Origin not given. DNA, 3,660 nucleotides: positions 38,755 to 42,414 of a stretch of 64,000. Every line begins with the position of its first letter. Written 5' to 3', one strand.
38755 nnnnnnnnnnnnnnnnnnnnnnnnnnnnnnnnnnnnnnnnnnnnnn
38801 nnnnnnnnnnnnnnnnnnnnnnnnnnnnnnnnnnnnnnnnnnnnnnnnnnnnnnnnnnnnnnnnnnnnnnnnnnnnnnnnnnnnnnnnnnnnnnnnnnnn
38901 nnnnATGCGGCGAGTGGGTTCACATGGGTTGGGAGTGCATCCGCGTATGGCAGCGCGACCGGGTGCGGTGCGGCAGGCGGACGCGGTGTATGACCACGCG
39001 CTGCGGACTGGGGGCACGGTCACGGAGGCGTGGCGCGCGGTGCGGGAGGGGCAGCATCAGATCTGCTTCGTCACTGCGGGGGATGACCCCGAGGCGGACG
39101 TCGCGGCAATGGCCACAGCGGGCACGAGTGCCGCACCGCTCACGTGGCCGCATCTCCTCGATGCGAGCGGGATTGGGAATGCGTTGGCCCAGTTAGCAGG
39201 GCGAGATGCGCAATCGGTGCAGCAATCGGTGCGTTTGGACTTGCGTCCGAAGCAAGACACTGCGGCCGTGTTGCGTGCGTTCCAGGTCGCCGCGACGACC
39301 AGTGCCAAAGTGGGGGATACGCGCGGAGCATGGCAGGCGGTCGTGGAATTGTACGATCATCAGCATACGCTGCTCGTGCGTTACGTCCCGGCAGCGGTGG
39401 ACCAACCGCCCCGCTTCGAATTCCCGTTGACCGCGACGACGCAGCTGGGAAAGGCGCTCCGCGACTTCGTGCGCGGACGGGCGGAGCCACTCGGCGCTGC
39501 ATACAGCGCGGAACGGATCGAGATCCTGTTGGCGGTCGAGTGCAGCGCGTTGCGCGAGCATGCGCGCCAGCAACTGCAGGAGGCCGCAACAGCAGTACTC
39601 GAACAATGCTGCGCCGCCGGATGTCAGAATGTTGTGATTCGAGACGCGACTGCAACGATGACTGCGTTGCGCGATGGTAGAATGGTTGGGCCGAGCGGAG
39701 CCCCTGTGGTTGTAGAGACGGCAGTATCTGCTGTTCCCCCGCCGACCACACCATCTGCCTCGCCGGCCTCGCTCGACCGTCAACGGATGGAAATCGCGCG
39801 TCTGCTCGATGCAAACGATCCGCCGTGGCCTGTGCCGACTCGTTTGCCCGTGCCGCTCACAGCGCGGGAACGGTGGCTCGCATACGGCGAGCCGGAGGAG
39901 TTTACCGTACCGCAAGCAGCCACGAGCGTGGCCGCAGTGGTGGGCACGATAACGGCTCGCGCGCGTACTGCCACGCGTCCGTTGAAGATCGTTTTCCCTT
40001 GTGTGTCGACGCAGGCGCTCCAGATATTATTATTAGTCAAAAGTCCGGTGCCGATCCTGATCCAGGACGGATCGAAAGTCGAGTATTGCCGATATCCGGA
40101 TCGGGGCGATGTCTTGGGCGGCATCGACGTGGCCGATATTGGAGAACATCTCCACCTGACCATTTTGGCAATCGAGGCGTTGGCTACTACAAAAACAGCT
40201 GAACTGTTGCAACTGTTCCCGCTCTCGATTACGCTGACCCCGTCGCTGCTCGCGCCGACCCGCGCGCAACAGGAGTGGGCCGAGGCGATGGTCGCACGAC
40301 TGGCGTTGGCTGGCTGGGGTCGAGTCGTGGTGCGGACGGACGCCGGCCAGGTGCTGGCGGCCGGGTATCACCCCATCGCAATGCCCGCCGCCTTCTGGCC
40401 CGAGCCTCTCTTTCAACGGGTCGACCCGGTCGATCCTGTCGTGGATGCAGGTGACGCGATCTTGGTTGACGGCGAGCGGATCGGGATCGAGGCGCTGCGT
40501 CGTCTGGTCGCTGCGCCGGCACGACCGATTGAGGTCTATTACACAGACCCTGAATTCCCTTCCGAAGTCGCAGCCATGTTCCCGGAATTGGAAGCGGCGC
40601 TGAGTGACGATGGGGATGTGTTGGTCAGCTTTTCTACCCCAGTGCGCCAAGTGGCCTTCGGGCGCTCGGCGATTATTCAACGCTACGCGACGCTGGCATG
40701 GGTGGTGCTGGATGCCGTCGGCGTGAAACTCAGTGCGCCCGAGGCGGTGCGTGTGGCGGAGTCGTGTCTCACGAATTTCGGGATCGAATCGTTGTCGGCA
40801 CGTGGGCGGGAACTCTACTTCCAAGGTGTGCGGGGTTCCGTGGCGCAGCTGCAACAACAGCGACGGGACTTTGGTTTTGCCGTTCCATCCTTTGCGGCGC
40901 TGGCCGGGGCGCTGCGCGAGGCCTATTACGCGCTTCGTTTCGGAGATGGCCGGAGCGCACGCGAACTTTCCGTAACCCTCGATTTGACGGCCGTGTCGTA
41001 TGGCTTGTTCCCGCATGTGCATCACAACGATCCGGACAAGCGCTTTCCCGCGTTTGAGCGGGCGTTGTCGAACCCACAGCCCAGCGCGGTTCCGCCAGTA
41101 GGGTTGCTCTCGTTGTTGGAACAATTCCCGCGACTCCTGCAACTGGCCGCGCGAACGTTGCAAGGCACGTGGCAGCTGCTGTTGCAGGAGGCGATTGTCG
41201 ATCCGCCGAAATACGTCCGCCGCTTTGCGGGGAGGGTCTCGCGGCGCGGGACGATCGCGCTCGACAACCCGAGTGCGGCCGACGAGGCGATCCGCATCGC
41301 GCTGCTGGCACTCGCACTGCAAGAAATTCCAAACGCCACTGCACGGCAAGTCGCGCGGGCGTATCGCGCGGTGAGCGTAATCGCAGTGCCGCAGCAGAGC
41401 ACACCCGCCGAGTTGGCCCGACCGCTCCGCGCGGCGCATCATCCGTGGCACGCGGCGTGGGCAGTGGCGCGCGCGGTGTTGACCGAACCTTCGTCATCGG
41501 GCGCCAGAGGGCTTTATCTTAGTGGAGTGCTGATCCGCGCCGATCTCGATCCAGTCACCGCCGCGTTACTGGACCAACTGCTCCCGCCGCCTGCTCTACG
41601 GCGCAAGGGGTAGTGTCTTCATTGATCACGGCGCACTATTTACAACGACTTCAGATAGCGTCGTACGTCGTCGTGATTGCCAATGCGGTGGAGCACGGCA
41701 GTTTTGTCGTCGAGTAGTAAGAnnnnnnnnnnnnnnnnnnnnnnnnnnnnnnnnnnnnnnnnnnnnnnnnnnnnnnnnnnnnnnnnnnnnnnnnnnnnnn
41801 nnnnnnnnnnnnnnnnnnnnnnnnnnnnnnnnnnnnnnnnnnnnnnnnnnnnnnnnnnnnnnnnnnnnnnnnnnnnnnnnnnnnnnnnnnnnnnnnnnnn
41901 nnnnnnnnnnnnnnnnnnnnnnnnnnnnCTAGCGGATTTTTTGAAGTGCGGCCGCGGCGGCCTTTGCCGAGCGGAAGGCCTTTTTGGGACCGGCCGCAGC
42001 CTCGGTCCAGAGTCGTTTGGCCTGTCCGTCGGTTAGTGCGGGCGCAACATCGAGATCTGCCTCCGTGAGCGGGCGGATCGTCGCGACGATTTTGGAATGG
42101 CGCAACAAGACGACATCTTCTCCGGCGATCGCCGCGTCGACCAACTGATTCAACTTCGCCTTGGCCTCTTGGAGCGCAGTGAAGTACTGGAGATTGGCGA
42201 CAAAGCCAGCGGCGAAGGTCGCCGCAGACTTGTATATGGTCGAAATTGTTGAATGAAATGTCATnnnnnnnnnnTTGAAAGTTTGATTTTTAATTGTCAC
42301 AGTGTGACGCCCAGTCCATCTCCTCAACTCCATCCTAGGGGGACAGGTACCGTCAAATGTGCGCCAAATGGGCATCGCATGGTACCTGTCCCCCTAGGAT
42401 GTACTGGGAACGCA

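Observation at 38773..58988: Cluster of three paralogous modular giant genes (902, 1695, 3114 aa) with an AAA+ ATPase and a small secreted protein: a candidate undescribed system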

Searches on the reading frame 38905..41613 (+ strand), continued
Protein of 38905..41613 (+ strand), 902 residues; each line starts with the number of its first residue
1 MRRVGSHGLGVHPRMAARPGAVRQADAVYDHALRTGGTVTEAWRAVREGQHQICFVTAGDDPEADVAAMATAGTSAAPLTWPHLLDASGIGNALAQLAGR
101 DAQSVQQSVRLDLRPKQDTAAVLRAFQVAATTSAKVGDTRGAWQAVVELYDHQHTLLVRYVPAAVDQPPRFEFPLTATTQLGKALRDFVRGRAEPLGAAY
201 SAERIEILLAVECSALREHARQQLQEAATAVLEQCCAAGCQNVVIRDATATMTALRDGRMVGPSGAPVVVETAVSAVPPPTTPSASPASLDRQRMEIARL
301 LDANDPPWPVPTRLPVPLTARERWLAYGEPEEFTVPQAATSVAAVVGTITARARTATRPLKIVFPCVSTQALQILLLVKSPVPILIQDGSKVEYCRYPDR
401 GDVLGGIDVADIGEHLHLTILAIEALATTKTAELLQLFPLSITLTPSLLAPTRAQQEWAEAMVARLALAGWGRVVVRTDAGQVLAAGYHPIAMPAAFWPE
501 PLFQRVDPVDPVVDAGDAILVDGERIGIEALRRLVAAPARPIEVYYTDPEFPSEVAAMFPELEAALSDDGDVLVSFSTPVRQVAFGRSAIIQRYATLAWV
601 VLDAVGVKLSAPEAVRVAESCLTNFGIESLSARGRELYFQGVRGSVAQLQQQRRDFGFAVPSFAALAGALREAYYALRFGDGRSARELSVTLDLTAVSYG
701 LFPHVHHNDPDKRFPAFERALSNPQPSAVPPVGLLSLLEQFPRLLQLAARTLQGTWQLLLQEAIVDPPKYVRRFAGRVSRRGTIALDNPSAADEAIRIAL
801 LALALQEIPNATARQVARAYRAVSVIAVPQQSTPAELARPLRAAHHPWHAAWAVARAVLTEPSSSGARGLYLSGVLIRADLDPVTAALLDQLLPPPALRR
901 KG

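Call 101: find_encoding_contigs(protein=P0006, flank=10000)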
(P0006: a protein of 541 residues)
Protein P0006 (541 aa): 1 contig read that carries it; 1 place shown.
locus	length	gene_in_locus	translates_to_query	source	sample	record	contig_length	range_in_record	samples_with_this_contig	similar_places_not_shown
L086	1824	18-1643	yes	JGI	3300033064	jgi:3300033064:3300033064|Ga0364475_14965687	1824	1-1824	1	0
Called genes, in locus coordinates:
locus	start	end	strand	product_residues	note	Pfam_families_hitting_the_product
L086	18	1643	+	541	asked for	-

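Call 121: search_solved_structures(query=A4, max_evalue=10)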
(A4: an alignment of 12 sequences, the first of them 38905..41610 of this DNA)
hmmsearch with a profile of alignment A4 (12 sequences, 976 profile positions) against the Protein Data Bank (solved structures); distinct sequences matched with E-value up to 10: 6.
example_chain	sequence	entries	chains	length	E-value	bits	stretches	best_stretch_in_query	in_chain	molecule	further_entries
5lg4_A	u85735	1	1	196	0.35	11.9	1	725-795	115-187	Protein SSO2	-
5m4y_A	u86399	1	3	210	0.4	11.7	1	725-795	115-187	Protein SSO2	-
7x88_A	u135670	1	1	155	1.5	9.8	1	611-654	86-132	Protein ENL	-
7b0t_A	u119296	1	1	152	2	9.4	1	611-654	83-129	Protein ENL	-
7e74_A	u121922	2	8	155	2.1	9.4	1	611-654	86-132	Protein ENL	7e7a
4hoo_A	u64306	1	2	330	2.6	9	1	633-682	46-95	Lysine-specific demethylase 4D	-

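Call 122: search_protein_families(library=pfam, alignment_id=A4, max_evalue=0.01)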
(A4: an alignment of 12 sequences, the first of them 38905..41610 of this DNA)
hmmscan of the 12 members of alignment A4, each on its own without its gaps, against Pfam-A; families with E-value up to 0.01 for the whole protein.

A. member 1, window:38905-41610:+ (902 aa): 0 families

B. families by the number of members that match (of 12 scanned): 0 families

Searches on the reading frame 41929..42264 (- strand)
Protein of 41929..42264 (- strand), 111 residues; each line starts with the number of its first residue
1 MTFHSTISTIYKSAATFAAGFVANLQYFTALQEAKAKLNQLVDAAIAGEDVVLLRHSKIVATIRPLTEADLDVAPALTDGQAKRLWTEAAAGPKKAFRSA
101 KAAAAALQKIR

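Call 119: search_protein_families(library=pfam, proteins=[window:41929-42264:-], max_evalue=0.1)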
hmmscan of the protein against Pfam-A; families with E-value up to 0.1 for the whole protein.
window:41929-42264:- (111 aa): 2 families
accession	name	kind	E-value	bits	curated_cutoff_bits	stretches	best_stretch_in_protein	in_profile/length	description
PF02604.26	PhdYeFM_antitox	-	0.00024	21.3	29.8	1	31-63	6-39/74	Antitoxin Phd_YefM, type II toxin-antitoxin system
PF25264.1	DUF7864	-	0.096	12.8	27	1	7-58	63-114/182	Domain of unknown function (DUF7864)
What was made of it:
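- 41929..42264 (-): Phd/YefM-like antitoxin. PhdYeFM_antitox at E=2.4e-4, below the gathering score (call 119).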
